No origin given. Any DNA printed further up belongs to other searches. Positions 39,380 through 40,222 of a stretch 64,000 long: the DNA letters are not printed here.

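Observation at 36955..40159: Twelve-repeat ankyrin lipoprotein encoded co-directionally just upstream of flgI, in the flagellar cluster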

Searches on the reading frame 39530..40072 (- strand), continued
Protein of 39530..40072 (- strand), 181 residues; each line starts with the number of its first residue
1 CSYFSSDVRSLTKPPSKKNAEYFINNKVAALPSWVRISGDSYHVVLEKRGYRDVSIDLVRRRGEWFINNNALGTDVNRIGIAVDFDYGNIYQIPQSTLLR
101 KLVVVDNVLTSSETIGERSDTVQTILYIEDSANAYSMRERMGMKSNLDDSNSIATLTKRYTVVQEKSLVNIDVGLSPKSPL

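Call 86: find_encoding_contigs(protein=P0135, flank=10000, max_places=3)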
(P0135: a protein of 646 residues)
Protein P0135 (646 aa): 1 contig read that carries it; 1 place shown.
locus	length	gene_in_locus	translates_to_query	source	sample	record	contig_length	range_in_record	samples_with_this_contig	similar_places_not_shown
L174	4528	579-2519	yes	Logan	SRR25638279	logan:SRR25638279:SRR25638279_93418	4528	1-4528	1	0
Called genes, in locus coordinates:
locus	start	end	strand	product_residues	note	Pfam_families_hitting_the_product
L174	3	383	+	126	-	?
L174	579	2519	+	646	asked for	PF12796:Ank_2, PF13857:Ank_5, PF12796:Ank_2, PF12796:Ank_2, PF12796:Ank_2, PF12796:Ank_2, PF13637:Ank_4, PF13857:Ank_5, +13 more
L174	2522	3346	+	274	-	PF01925:TauE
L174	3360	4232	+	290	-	PF01040:UbiA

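Call 87: search_protein_families(library=ncbifam, proteins=[L092:6150-7046:+, L092:7024-8004:+, L092:10695-11792:+, L092:5879-6274:+, L092:3569-4231:+], max_evalue=0.05)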
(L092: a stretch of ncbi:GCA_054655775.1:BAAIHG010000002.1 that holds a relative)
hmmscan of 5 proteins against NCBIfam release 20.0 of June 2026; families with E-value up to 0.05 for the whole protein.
L092:6150-7046:+ (298 aa): 26 families (the best 25 are shown)
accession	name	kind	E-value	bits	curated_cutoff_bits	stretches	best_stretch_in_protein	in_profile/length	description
TIGR03350.1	type_VI_ompA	equivalog_domain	4.6e-10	39.6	139.8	1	204-291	53-135/137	type VI secretion system protein TssL, long form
NF006541.1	PRK09038.1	equivalog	2.1e-09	37.4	283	1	222-291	180-246/253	flagellar motor protein MotD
NF053585.1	OMP_LP_YfiB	equivalog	6.1e-09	36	128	1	237-291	105-158/163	outer membrane lipoprotein YfiB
NF006547.1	PRK09040.1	equivalog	3.4e-08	33.1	194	1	222-291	130-198/213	hypothetical protein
NF053611.1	YiaD_Gzip_OmpA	equivalog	3.5e-08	33.4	175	1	235-291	149-204/206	YiaD family glycine zipper/OmpA-like lipoprotein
NF006508.0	PRK08944.1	subfamily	4.2e-07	29.5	259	1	220-291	216-285/304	MotB family protein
NF006285.1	PRK08457.1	equivalog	6.8e-07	29.3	250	1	222-292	164-229/253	flagellar motor protein MotB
NF005999.0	PRK08126.1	subfamily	3.5e-06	26.1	571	1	204-291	344-428/432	hypothetical protein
NF053613.1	OMP_toxin_LptF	equivalog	7.6e-06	25.8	400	1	237-290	190-242/256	lipotoxin F family OmpA-related lipoprotein LptF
NF005444.0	PRK07033.1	equivalog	2.4e-05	23.5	520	1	214-291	345-419/438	DotU family type VI secretion system protein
NF045787.1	OmpABordt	equivalog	3.6e-05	23.5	200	1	233-291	132-187/194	outer membrane protein OmpA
NF006544.0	PRK09039.1-3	equivalog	5.8e-05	22.9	362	1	221-289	270-336/343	peptidoglycan -binding protein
NF005831.1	PRK07734.1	equivalog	6.2e-05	22.9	301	1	221-291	178-246/250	flagellar motor protein MotB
NF045788.1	Omp38Acinit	equivalog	7.1e-05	22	500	1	160-290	213-343/354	outer membrane protein Omp38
NF053612.1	anchor_PA1041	equivalog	0.00016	21.7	250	1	190-291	133-233/236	PA1041 family peptidoglycan-binding anchor lipoprotein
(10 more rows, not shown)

L092:7024-8004:+ (326 aa): 0 families

L092:10695-11792:+ (365 aa): 2 families
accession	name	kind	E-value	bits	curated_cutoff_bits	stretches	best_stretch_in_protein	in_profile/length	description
NF033164.1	lipo_LipL46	equivalog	6.7e-07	28.3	400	1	27-273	41-308/413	lipoprotein LipL46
NF049846.1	blaAHM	exception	0.015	14.2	590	1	279-360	25-107/304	AHM family subclass B3-like metallo-beta-lactamase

L092:5879-6274:+ (131 aa): 0 families

L092:3569-4231:+ (220 aa): 2 families
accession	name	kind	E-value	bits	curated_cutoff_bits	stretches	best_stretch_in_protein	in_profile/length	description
NF045780.1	TrlF_fam_ATP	equivalog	0.002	16.9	350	1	3-206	512-719/944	TrlF family AAA-like ATPase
NF040877.1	SE1832_fam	equivalog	0.023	14.6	45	0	126-154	19-47/51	SE1832 family protein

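Call 89: list_cluster_members(proteins=[P0126, P0127, P0128, P0129, P0130, P0131, P0133, P0134, P0135])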
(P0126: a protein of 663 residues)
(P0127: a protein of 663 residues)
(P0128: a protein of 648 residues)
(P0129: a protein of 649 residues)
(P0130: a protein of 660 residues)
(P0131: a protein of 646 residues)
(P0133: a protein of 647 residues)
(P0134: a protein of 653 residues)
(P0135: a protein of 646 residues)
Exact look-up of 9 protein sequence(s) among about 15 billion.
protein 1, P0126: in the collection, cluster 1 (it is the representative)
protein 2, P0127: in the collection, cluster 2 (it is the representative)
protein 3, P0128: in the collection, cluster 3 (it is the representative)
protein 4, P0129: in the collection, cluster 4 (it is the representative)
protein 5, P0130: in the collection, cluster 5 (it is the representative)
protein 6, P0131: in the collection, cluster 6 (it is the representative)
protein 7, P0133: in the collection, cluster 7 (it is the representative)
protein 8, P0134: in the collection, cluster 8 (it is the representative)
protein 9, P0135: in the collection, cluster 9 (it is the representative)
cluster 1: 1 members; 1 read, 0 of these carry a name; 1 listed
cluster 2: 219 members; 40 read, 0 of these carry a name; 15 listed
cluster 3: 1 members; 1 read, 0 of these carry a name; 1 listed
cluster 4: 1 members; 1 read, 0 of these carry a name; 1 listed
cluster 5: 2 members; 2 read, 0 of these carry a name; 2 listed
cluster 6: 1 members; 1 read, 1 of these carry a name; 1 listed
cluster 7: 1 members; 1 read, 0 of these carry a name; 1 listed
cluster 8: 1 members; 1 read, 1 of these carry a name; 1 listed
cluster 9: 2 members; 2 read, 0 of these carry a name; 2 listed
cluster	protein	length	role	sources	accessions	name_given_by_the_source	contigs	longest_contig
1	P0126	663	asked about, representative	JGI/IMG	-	-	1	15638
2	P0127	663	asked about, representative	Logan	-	-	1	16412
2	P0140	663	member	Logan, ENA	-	-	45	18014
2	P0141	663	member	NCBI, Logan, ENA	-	-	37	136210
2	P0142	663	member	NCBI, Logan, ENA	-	-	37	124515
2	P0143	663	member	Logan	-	-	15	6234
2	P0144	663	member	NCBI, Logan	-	-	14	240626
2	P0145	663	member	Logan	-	-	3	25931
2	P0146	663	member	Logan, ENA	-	-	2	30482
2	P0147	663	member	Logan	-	-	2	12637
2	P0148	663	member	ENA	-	-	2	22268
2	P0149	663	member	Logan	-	-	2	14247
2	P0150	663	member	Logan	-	-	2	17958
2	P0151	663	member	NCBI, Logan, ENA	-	-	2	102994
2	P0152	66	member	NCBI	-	-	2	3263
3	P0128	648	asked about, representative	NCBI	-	-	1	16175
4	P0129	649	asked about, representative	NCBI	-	-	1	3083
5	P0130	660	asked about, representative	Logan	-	-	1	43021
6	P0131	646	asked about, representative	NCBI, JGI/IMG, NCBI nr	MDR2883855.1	MAG: ankyrin repeat domain-containing protein [Deferribacteraceae bacterium] | serine/threonine-protein phosphatase 6 regulatory ankyrin repeat subunit B | ankyrin repeat domain-containing protein [Deferribacteraceae bacterium]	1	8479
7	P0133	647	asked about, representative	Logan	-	-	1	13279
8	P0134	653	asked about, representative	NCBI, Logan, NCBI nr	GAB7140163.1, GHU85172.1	hypothetical protein RsTz2092_01110 [Deferribacterales bacterium RsTz2092] | hypothetical protein AGMMS49941_04550 [Deferribacterales bacterium]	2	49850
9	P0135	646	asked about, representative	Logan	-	-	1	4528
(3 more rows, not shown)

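Call 98: find_homologous_proteins(query=L092:7024-8004:+, max_evalue=0.001)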
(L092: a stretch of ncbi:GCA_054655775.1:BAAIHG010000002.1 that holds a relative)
Query L092:7024-8004:+ (326 aa): 11 proteins with E <= 0.001 among 1423 candidates.
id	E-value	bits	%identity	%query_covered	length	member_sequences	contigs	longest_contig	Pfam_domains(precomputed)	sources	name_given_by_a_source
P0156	1.8e-204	695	100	100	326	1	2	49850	-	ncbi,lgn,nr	ncbi:hypothetical protein RsTz2092_01100 [Deferribacterales bacterium RsTz2092]|nr:hypothetical prot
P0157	1.0e-90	322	46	95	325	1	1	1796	-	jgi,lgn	jgi:hypothetical protein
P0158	3.3e-89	317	43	100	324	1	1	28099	-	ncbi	-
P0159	6.0e-88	313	44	100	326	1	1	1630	-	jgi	jgi:predicted transcriptional regulator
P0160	7.2e-88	313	42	100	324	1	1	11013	-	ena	-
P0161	1.6e-83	299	42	100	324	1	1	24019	-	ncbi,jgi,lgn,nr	ncbi:MAG: hypothetical protein LBH05_06530 [Deferribacteraceae bacterium]|jgi:hypothetical protein|n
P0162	2.8e-81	291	40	100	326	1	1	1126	-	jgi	jgi:hypothetical protein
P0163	2.6e-76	275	39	100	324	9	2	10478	-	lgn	-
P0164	1.8e-74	269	41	98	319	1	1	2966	-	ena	-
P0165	8.0e-67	244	37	98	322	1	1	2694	-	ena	-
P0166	2.5e-49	186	47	52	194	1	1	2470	-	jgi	jgi:hypothetical protein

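Call 99: find_encoding_contigs(protein=P0158, flank=10000, max_places=2)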
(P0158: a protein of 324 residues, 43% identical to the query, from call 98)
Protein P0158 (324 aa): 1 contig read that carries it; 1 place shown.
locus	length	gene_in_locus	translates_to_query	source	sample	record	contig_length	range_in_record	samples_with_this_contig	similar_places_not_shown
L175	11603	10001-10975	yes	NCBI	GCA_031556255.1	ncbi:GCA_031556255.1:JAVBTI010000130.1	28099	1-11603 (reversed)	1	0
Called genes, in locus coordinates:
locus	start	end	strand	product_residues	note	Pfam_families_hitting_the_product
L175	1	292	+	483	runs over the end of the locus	PF00448:SRP54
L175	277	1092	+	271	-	PF00142:Fer4_NifH (faint), PF01656:CbiA, PF02374:ArsA_ATPase (faint), PF06564:CBP_BcsQ, PF09140:MipZ (weak), PF10609:ParA, PF13614:AAA_31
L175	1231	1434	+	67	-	-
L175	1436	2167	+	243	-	PF04542:Sigma70_r2, PF04539:Sigma70_r3, PF08281:Sigma70_r4_2, PF04545:Sigma70_r4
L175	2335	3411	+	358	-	PF00072:Response_reg, PF01339:CheB_methylest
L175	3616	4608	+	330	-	PF02154:FliM, PF01052:FliMN_C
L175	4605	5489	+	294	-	PF01052:FliMN_C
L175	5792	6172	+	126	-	PF00072:Response_reg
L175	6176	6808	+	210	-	PF04344:CheZ (weak)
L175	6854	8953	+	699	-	PF01627:Hpt, PF02895:H-kinase_dim, PF02518:HATPase_c, PF01584:CheW, PF00072:Response_reg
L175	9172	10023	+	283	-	PF00691:OmpA (weak)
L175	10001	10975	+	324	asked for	-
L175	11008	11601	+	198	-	?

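Call 103: search_solved_structures(query=A5, max_evalue=1)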
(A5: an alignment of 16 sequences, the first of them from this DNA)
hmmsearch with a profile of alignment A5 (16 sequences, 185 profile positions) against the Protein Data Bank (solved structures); distinct sequences matched with E-value up to 1: 1.
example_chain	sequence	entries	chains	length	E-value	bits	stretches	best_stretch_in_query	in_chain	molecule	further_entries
28jw_d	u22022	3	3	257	0.15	15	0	22-46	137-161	Small ribosomal subunit protein uS4c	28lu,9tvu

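Call 107: search_protein_families(library=pfam, proteins=[L089:499-1581:+, L089:1732-3177:+, L173:2455-3084:+, L173:5360-5695:+, L175:1231-1434:+], max_evalue=0.05)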
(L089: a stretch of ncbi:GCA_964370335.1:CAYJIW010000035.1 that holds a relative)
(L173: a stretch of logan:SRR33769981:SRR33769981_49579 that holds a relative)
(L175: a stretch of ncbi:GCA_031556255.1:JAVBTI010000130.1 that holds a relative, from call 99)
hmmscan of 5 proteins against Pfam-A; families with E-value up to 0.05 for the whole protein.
L089:499-1581:+ (360 aa): 0 families

L089:1732-3177:+ (481 aa): 2 families
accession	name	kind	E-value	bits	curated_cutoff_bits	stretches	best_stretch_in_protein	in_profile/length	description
PF00749.27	tRNA-synt_1c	-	5.9e-93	311.7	23.4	1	4-318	3-314/314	tRNA synthetases class I (E and Q), catalytic domain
PF19269.4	Anticodon_2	-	7.2e-19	69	23.6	1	331-477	1-140/141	Anticodon binding domain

L173:2455-3084:+ (209 aa): 3 families
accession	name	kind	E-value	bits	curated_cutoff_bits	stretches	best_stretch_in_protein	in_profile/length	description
PF04344.18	CheZ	-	6.7e-05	23.3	30.7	1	38-208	10-202/203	Chemotaxis phosphatase, CheZ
PF04675.19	DNA_ligase_A_N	-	0.015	15.9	24.6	0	59-127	83-144/174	DNA ligase N terminus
PF09372.15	PRANC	-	0.027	15.2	25.8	0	21-102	3-73/97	PRANC domain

L173:5360-5695:+ (111 aa): 0 families

L175:1231-1434:+ (67 aa): 0 families
